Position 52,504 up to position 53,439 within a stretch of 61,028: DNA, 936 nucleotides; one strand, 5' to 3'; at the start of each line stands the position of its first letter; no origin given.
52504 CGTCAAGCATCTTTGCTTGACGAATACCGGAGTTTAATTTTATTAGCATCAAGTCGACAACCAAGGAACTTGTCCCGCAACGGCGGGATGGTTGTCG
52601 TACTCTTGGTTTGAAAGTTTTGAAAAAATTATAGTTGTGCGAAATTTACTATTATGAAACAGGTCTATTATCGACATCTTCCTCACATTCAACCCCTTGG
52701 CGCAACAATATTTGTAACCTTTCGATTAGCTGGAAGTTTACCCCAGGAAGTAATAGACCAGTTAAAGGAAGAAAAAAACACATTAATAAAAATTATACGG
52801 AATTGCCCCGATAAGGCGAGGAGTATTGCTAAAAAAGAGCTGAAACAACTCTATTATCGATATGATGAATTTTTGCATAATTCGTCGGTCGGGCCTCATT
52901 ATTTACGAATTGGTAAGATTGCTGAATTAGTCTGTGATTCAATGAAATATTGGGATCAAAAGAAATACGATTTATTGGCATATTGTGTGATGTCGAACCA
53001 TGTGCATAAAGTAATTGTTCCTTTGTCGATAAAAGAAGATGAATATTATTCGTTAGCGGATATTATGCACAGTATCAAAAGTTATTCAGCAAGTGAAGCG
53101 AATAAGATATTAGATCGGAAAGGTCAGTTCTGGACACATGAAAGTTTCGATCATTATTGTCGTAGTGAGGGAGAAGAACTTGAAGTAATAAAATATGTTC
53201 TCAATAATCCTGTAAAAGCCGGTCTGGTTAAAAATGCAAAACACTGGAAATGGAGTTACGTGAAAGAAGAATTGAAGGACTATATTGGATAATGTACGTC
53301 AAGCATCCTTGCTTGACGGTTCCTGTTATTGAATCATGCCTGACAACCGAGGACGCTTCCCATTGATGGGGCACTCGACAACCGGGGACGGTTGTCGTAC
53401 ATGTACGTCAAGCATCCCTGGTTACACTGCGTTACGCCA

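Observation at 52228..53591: RAYT gene embedded in BIME-like arrays of two GTACG-initiated palindromic units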

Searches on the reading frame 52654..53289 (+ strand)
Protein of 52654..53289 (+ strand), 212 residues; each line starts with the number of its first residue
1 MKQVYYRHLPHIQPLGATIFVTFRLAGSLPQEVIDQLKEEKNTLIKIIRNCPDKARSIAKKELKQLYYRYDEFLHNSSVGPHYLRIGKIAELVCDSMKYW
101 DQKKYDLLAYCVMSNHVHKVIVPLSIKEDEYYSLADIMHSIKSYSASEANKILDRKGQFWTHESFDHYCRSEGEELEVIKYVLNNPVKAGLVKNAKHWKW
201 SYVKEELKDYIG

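Call 3: search_protein_families(library=pfam, proteins=[window:52654-53289:+], max_evalue=0.1)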
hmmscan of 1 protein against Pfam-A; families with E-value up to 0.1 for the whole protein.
window:52654-53289:+ (212 aa): 3 families
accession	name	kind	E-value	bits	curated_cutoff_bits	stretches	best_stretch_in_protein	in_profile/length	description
PF01797.21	Y1_Tnp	-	6.4e-07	30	23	1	99-184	35-120/121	Transposase IS200 like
PF09605.15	Trep_Strep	-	0.0016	18.9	28.7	1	81-136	82-136/185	Hypothetical bacterial integral membrane protein (Trep_Strep)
PF11732.13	Thoc2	-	0.0038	17.7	27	1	88-115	25-52/76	Transcription- and export-related complex subunit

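Call 4: search_protein_families(library=ncbifam, proteins=[window:52654-53289:+], max_evalue=0.1)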
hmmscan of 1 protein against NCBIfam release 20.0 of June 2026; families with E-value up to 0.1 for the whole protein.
window:52654-53289:+ (212 aa): 2 families
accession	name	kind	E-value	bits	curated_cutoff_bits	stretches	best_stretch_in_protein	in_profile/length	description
NF047646.1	REP_Tyr_transpos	equivalog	1.4e-20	73.7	80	1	89-201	30-146/146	REP-associated tyrosine transposase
NF033573.1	transpos_IS200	equivalog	0.0025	18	55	1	99-164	41-107/126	IS200/IS605 family transposase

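Call 12: find_homologous_proteins(query=window:52654-53289:+, max_evalue=0.001)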
Query window:52654-53289:+ (212 aa): 1606 proteins with E <= 0.001 among 1679 candidates; the best 120 are listed.
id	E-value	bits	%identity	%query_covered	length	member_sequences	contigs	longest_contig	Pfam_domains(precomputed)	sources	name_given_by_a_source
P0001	4.0e-140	482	100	100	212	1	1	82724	PF01797.22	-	-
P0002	9.8e-113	393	81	100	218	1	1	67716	PF01797.22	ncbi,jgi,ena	-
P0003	2.6e-107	375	77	100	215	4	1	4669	-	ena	-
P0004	6.3e-75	269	60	96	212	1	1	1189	PF01797.22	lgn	-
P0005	3.2e-74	267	60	98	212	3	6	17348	PF01797.22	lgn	-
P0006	1.6e-73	265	60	96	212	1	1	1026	PF01797.22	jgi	jgi:REP element-mobilizing transposase RayT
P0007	8.0e-73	263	58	96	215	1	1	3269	PF01797.22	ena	-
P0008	1.0e-71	259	60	96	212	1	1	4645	PF01797.22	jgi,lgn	-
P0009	1.5e-70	255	57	96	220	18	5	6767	PF01797.22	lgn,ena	-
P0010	2.0e-70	255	57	96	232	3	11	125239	PF01797.22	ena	-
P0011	9.6e-70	252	58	96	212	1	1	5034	PF01797.22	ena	-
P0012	1.5e-69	252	58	96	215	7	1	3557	PF01797.22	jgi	-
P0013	1.9e-69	251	55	100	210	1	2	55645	PF01797.22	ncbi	-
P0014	2.3e-69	251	57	95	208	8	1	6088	PF01797.22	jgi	-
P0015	3.0e-69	251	57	96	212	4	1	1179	PF01797.22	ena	-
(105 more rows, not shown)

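Call 13: find_encoding_contigs(protein=P0002, flank=10000, max_places=3)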
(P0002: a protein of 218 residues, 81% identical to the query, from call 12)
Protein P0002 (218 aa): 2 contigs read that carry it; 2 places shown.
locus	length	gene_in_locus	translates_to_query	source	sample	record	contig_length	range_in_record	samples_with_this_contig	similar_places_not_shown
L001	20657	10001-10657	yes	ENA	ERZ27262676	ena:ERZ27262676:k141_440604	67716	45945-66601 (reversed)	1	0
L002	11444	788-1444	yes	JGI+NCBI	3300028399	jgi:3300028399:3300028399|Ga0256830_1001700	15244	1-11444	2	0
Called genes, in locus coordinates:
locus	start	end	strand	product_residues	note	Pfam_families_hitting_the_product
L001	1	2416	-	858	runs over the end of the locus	PF00270:DEAD, PF04851:ResIII, PF18766:SWI2_SNF2 (weak), PF27159:HI_1054_N, PF27365:HI_1054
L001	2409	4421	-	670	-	PF12564:TypeIII_RM_meth, PF01555:N6_N4_Mtase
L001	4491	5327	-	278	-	PF12686:DUF3800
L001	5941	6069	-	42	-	PF26262:DUF8066 (weak)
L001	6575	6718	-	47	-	-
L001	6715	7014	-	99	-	PF18765:Polbeta, PF01909:NTP_transf_2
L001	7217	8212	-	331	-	PF03537:Glyco_hydro_114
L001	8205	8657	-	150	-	PF13480:Acetyltransf_6 (weak), PF13527:Acetyltransf_9 (weak), PF00583:Acetyltransf_1, PF13673:Acetyltransf_10, PF13508:Acetyltransf_7, PF08445:FR47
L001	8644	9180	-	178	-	PF21088:MS_channel_1st, PF00924:MS_channel_2nd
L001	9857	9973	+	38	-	-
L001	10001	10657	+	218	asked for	PF01797:Y1_Tnp (faint)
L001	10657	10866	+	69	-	-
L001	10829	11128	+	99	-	-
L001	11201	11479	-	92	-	-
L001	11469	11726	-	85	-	-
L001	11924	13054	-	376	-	PF01262:AlaDh_PNT_C, PF03435:Sacchrp_dh_NADP, PF16653:Sacchrp_dh_C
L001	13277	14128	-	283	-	PF00248:Aldo_ket_red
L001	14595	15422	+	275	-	PF06259:Abhydrolase_8 (weak), PF12697:Abhydrolase_6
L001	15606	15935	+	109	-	PF00085:Thioredoxin, PF13098:Thioredoxin_2, PF13905:Thioredoxin_8 (faint)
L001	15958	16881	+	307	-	PF00890:FAD_binding_2 (weak), PF01134:GIDA (faint), PF01266:DAO (faint), PF07992:Pyr_redox_2, PF12831:FAD_oxidored (weak), PF13450:NAD_binding_8 (weak), PF13738:Pyr_redox_3, PF00070:Pyr_redox, +2 more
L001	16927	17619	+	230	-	PF00005:ABC_tran, PF13304:AAA_21 (faint)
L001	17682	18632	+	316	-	PF00850:Hist_deacetyl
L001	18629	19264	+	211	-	PF04024:PspC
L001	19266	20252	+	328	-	PF00294:PfkB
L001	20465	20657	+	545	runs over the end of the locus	-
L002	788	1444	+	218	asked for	PF01797:Y1_Tnp (faint)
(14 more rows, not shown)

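Call 14: find_encoding_contigs(protein=P0001, flank=10000, max_places=3)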
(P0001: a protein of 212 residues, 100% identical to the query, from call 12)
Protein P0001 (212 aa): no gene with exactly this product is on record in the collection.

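Call 17: search_solved_structures(query=window:52654-53289:+, max_evalue=1, show_alignments=3)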
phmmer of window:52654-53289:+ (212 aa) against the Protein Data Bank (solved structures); distinct sequences matched with E-value up to 1: 3.
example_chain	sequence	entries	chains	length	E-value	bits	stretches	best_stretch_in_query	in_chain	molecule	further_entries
1z6m_A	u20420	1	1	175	0.048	16.5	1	90-149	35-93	conserved hypothetical protein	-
7apk_B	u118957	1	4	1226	0.22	14.3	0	91-114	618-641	THO complex subunit 2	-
4er8_A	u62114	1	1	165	0.25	14.1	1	105-203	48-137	TnpArep for protein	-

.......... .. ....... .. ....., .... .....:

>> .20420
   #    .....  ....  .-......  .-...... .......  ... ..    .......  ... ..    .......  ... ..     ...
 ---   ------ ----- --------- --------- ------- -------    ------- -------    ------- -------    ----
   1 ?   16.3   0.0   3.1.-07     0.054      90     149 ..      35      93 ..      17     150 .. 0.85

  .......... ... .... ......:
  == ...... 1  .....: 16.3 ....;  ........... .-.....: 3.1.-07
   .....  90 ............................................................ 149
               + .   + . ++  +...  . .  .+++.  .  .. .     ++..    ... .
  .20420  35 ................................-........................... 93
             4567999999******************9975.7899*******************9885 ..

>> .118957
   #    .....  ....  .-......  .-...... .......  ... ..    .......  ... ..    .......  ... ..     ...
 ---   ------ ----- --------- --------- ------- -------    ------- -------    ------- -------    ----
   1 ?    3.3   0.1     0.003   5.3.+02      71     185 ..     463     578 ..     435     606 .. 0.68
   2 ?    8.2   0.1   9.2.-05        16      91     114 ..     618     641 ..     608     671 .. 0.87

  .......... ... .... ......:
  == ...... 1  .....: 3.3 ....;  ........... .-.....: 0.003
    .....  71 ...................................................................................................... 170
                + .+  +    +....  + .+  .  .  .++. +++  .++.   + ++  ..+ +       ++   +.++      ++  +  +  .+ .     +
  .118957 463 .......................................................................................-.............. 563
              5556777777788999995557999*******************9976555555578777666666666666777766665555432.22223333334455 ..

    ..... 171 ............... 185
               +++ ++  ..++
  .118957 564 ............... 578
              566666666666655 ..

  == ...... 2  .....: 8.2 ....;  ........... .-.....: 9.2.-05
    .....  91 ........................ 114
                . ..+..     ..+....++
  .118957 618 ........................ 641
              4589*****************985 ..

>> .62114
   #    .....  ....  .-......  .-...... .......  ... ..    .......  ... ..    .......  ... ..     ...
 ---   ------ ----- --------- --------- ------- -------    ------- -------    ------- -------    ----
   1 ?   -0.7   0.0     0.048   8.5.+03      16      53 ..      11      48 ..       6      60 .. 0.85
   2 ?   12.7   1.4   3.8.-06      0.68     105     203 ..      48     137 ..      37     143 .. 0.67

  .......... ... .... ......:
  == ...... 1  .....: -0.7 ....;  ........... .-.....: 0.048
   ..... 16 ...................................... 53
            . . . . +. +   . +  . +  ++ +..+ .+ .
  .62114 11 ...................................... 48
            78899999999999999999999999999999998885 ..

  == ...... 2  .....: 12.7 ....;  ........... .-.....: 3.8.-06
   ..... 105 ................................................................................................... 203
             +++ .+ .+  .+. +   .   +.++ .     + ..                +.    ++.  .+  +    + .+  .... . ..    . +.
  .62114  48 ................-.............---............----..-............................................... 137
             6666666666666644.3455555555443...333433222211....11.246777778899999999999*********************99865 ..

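Call 19: search_solved_structures(query=A1, max_evalue=0.01, show_alignments=2)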
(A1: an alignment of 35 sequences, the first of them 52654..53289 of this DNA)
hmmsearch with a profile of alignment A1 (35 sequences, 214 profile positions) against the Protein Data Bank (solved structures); distinct sequences matched with E-value up to 0.01: 1.
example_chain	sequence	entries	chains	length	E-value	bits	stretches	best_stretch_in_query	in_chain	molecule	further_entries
4er8_A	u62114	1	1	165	2e-07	34.1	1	104-211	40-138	TnpArep for protein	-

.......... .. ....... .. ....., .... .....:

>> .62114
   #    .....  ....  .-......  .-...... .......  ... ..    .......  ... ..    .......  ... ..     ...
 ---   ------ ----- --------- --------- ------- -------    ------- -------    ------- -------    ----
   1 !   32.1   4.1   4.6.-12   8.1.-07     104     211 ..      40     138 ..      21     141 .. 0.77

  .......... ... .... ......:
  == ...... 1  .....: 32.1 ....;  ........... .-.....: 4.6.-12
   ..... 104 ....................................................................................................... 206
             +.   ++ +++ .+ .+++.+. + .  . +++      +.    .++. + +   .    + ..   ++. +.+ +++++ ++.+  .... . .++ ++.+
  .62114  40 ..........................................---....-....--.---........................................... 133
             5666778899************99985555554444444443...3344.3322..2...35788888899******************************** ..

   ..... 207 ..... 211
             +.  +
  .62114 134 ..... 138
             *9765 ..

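Call 20: find_related_loci(query=A1, collection=genome_contigs, flank=3000)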
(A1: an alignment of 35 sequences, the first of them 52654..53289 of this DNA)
Query A1 (212 aa) in genome_contigs; peptide patterns used: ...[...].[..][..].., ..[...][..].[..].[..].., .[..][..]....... (x = any residue, [..] = any of these).
600 stretches matched a pattern (row limit reached: there are more); 536 encode a relative of the query (tblastn E <= 1e-3); the best 80 are kept; 80 distinct loci.
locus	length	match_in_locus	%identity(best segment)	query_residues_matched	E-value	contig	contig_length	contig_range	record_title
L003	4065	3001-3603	57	1-202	2e-73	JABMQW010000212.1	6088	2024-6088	MAG: Candidatus Neomarinimicrobiota bacterium isolate bin.120 k141_6053199, whole genome shotgun sequence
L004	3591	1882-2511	51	1-204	2e-67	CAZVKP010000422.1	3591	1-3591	MAG TPA_asm: uncultured Calditrichaceae bacterium isolate binchicken_co17_43 genome assembly, contig: NODE_45078_length_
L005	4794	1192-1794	52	1-202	2e-65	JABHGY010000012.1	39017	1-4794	MAG: Candidatus Neomarinimicrobiota bacterium isolate SI037_bin27 k141_90788, whole genome shotgun sequence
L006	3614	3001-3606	50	5-205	5e-65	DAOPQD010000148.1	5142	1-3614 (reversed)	MAG TPA_asm: Anaerolineae bacterium isolate AMR_MDS_1531 NODE_17643_length_5142_cov_48.616080, whole genome shotgun sequ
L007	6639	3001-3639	48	2-212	3e-64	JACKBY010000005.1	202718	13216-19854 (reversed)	MAG: Promineifilum sp. isolate HK-STAS-CHLO-33 HK-STAS-CHLO-33_5, whole genome shotgun sequence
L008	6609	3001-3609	49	4-205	6e-64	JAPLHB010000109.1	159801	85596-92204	MAG: Chloroflexota bacterium isolate LacPavin_0920_WC70_MAG_64_18 LacPavin_0920_WC70_scaffold_212281, whole genome shotg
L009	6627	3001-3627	50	1-207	5e-63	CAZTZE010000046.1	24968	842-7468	MAG TPA_asm: uncultured Chloroflexus sp. isolate binchicken_co266_168 genome assembly, contig: NODE_3277_length_24968_co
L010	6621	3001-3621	48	2-207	6e-62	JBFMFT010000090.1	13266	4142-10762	MAG: Chloroflexota bacterium isolate MAG278 MAG278_90, whole genome shotgun sequence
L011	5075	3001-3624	48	2-207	1e-60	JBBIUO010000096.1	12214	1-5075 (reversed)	MAG: Chloroflexota bacterium isolate QNS170220_bin_55 NODE_1794_length_12214_cov_4.571840, whole genome shotgun sequence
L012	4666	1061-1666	47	5-204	3e-60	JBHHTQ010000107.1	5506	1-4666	MAG: Anaerolineae bacterium isolate S.9.sp3_bin.44 NODE_3021_length_5506_cov_7.803889, whole genome shotgun sequence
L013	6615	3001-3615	48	5-207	2e-60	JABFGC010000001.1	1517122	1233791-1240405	MAG: Chloroflexota bacterium isolate CFX11 c_000000000058, whole genome shotgun sequence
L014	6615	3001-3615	48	2-204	3e-60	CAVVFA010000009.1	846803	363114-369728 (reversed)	MAG: uncultured Chloroflexia bacterium isolate MFD04716.bin.2.33 genome assembly, contig: contig_15726, whole genome sho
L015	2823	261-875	47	2-204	2e-60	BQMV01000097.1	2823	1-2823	MAG: Anaerolineaceae bacterium HKUEN02 DNA, sequence097, whole genome shotgun sequence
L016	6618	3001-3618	49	2-204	1e-59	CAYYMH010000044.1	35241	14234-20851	MAG TPA_asm: uncultured Cytophagia bacterium isolate SRP141376_co3_458 genome assembly, contig: NODE_3077_length_35241_c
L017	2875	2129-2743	46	2-204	5e-60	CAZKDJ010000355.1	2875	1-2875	MAG TPA_asm: uncultured Anaerolineales bacterium isolate binchicken_co116_320 genome assembly, contig: NODE_48718_length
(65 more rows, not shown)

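Call 37: predict_structure(alignment_id=A1)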
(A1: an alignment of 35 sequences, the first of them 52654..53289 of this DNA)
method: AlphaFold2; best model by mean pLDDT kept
length: 212 residues; sequences in the alignment: 35
mean_pLDDT: 90.6   pTM: 0.86
mean pLDDT of the five models: 90.6, 90.4, 88.9, 88.9, 88.1
residues with pLDDT >= 90: 169; 70-90: 31; 50-70: 2; < 50: 10
segments of 3 or more residues with pLDDT < 50: 1-10
pLDDT, mean of each block of 10 residues (from residue 1): 34 84 95 92 91 90 90 91 98 98 98 98 94 94 97 97 82 94 96 97 95 81
secondary structure, 60 per line:
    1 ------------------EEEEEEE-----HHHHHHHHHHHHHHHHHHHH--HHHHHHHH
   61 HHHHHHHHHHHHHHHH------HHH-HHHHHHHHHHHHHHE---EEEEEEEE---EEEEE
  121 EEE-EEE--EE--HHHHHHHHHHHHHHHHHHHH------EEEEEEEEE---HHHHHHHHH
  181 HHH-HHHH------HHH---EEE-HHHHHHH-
elements in order: E19-25 H31-50 H53-76 H87-100 E105-112 E116-123 E125-127 H134-153 E160-168 H172-183 H185-188 E201-203 H205-211
